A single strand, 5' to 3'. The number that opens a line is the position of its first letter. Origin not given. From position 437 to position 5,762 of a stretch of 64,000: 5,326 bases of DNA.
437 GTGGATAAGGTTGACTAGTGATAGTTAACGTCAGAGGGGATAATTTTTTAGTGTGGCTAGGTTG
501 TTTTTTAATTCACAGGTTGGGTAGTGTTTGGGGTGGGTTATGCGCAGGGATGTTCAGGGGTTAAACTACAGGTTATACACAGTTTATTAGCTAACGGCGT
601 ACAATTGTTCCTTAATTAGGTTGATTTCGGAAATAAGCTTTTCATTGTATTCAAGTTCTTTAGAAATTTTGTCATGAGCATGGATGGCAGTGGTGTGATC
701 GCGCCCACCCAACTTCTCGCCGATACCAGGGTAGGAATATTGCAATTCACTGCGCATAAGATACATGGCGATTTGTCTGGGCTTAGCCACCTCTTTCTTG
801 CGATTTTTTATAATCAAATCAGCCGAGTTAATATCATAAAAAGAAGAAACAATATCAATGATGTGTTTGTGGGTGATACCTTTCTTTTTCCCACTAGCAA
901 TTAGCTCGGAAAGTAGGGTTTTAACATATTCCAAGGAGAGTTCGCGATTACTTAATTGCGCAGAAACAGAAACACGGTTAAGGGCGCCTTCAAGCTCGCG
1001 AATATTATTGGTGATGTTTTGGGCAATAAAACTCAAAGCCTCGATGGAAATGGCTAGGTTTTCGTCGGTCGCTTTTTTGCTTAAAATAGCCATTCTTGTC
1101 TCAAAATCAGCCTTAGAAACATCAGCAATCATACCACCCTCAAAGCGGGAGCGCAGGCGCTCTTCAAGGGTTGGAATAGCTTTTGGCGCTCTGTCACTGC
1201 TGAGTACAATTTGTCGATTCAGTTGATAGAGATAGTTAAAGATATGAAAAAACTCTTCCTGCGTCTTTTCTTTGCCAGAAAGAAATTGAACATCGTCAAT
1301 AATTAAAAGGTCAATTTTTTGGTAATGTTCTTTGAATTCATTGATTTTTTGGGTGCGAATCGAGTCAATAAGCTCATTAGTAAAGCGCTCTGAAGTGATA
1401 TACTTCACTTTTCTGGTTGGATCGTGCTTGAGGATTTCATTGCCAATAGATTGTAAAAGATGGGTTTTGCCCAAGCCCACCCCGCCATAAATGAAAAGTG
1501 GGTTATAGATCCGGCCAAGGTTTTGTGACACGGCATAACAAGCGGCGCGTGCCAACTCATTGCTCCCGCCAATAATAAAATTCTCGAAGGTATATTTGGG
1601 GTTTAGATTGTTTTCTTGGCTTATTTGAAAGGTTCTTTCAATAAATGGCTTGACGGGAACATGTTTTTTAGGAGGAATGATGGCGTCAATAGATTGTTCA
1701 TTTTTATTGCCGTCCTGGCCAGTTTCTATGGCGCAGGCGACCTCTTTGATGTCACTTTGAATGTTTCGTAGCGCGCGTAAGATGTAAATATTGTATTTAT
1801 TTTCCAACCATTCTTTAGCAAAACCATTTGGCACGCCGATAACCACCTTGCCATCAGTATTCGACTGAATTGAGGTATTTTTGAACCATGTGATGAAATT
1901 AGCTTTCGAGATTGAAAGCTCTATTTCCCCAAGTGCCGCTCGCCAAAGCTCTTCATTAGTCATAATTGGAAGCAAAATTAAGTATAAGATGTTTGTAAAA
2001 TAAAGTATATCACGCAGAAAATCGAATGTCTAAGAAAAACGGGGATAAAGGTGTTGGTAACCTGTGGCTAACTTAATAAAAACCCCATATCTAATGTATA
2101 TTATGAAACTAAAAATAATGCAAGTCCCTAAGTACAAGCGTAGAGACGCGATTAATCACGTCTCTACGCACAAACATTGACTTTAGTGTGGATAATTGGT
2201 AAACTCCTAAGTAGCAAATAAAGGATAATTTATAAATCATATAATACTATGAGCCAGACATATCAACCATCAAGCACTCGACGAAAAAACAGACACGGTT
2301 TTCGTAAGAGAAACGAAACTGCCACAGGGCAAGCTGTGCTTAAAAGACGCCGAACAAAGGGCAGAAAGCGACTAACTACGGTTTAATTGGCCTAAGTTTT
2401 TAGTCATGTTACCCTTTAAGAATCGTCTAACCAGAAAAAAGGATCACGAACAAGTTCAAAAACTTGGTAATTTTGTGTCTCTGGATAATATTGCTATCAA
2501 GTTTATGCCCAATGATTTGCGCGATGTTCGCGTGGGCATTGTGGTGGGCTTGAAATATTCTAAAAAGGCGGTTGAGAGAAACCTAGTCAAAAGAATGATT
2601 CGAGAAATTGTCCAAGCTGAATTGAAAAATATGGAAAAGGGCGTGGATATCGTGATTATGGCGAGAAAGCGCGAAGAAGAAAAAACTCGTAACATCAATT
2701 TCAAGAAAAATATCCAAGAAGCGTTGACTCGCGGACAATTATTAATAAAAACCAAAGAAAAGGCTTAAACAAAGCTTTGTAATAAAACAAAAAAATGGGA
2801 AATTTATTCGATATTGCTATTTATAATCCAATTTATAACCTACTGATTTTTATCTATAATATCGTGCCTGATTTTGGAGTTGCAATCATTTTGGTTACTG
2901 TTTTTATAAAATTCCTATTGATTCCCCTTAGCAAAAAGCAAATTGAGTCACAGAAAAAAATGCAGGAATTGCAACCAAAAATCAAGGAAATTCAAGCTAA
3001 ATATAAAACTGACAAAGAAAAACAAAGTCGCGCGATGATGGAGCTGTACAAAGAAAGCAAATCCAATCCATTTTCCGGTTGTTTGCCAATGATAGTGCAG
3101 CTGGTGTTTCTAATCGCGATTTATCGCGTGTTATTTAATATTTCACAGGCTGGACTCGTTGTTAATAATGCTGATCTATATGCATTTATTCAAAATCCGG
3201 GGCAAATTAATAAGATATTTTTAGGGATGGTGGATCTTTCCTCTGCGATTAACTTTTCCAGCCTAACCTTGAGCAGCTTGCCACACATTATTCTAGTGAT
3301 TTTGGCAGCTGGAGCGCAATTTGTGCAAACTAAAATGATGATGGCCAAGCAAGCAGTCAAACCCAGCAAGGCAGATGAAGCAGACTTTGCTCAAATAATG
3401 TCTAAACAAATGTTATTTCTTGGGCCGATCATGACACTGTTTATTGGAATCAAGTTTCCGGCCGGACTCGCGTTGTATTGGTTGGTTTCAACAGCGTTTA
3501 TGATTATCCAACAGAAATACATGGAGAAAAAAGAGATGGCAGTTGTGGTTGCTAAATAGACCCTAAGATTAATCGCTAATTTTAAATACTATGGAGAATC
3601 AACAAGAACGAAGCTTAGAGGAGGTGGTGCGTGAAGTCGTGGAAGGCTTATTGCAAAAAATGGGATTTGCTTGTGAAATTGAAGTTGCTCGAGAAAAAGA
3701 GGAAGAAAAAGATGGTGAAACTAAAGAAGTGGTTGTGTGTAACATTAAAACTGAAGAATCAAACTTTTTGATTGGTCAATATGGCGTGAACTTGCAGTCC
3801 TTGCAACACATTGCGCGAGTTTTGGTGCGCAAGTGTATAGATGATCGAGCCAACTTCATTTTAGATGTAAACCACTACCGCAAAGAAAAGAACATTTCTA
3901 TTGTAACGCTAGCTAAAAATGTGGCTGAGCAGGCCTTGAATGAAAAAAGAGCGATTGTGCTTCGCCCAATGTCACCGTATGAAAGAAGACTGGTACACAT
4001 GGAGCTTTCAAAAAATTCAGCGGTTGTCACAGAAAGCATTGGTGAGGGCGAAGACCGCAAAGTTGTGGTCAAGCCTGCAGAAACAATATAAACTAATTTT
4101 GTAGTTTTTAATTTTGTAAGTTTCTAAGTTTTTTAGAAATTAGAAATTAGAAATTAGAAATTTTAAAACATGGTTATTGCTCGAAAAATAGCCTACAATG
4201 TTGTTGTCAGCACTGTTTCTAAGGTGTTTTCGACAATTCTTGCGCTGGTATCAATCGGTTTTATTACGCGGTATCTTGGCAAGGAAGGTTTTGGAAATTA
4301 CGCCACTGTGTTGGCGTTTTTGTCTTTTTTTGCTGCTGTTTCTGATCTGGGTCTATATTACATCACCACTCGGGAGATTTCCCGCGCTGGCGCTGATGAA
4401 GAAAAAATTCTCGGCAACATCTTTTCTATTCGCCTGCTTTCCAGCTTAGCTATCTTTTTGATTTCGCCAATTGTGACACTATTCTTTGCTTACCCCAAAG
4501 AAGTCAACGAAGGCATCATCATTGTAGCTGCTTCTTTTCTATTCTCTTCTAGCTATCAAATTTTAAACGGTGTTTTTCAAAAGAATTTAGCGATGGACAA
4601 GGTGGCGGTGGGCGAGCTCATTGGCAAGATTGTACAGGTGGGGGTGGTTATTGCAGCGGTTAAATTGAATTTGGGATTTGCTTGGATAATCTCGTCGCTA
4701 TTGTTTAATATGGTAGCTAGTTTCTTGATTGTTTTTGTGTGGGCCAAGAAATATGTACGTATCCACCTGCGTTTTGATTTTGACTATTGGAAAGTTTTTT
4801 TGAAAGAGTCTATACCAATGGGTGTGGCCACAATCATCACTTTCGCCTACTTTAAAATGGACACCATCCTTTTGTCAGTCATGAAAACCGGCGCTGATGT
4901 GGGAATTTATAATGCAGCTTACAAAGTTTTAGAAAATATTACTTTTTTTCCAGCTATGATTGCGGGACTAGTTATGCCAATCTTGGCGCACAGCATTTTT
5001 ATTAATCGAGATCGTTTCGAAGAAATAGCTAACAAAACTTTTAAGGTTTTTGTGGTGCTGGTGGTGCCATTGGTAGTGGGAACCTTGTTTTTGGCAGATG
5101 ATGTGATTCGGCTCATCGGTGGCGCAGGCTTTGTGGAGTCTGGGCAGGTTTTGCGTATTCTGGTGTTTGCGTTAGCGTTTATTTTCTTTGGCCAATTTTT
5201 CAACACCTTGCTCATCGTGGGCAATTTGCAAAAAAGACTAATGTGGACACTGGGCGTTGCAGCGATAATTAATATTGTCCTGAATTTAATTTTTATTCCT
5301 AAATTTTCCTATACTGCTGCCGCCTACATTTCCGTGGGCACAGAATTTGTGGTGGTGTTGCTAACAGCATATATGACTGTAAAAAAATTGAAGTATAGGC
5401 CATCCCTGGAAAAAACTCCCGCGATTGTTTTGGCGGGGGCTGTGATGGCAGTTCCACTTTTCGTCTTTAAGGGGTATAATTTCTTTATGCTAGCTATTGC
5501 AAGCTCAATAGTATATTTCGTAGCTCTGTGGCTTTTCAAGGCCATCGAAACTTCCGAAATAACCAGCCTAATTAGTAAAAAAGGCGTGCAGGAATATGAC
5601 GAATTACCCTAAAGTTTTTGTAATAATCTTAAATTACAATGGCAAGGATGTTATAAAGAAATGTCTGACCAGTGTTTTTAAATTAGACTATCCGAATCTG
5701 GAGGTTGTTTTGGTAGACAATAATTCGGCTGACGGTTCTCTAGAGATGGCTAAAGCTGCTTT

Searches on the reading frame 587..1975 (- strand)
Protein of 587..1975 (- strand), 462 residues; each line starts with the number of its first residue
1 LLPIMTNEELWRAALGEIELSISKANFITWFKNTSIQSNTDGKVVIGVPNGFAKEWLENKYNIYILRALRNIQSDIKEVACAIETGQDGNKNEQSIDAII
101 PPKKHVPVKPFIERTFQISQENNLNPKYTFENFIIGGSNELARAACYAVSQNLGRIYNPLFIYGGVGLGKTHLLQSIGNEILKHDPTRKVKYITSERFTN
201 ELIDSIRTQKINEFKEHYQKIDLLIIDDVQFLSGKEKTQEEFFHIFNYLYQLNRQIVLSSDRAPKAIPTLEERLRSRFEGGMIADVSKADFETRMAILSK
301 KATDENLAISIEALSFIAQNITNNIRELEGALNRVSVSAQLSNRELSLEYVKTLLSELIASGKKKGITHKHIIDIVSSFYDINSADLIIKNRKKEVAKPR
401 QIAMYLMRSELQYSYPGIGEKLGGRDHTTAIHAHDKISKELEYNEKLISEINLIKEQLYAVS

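Call 18: search_protein_families(library=pfam, proteins=[window:587-1975:-], max_evalue=0.0001)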
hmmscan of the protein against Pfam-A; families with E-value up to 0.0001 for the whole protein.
window:587-1975:- (462 aa): 6 families
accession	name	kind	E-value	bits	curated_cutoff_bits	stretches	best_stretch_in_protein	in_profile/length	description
PF00308.24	Bac_DnaA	-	5.7e-71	238.4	23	1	124-284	1-161/162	Bacterial DnaA ATPAse domain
PF08299.17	Bac_DnaA_C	-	1.4e-24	86.3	31.5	1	371-437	3-69/69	Bacterial dnaA protein helix-turn-helix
PF11638.13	DnaA_N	-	1.1e-12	47.9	24.6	1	8-70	1-64/65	DnaA N-terminal domain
PF01695.23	IstB_IS21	-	9.1e-10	38.9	24.1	1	160-261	95-193/238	IstB-like ATP binding protein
PF13173.12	AAA_14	-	2.2e-05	24.9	27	1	159-277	4-114/129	AAA domain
PF13401.12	AAA_22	-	6.5e-05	23.7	27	0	209-248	73-110/130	AAA domain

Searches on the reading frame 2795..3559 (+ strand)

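Call 18: search_protein_families(library=pfam, proteins=[window:2795-3559:+], max_evalue=0.0001)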
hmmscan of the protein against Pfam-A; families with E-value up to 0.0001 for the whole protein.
window:2795-3559:+ (254 aa): 1 family
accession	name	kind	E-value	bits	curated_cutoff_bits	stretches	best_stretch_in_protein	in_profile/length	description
PF02096.25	60KD_IMP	-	1.2e-52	178.6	35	1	27-244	1-162/163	60Kd inner membrane protein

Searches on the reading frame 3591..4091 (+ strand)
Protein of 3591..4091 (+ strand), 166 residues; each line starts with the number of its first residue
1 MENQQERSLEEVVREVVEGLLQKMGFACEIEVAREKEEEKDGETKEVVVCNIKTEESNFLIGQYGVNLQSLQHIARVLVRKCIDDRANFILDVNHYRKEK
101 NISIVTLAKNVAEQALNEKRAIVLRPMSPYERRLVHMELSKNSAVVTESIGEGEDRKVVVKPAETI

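Call 18: search_protein_families(library=pfam, proteins=[window:3591-4091:+], max_evalue=0.0001)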
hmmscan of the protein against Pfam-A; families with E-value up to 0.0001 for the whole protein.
window:3591-4091:+ (166 aa): 1 family
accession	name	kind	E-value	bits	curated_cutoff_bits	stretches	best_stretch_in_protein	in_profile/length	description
PF01424.28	R3H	-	3.5e-17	62.6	26.8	1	105-162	4-60/60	R3H domain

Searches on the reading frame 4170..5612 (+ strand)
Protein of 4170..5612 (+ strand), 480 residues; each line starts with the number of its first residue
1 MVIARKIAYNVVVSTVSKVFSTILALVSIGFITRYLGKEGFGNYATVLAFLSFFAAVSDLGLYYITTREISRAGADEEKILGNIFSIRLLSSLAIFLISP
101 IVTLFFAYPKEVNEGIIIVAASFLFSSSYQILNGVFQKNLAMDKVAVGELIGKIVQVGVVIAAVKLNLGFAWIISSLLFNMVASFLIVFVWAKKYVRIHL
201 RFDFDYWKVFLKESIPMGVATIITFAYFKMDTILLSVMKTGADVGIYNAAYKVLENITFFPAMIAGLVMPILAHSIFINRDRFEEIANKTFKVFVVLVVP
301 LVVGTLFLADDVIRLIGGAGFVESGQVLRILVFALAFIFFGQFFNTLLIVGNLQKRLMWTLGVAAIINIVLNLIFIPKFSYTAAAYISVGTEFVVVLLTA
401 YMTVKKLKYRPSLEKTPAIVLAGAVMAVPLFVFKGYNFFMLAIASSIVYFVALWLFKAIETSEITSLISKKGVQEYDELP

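Call 18: search_protein_families(library=pfam, proteins=[window:4170-5612:+], max_evalue=0.0001)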
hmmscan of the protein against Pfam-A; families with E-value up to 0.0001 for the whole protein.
window:4170-5612:+ (480 aa): 2 families
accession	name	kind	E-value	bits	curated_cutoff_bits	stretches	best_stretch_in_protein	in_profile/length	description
PF01943.22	Polysacc_synt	-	1.2e-29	104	28.2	1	9-273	3-271/274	Polysaccharide biosynthesis protein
PF13440.11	Polysacc_synt_3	-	5.3e-25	88.7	23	1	32-322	2-289/293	Polysaccharide biosynthesis protein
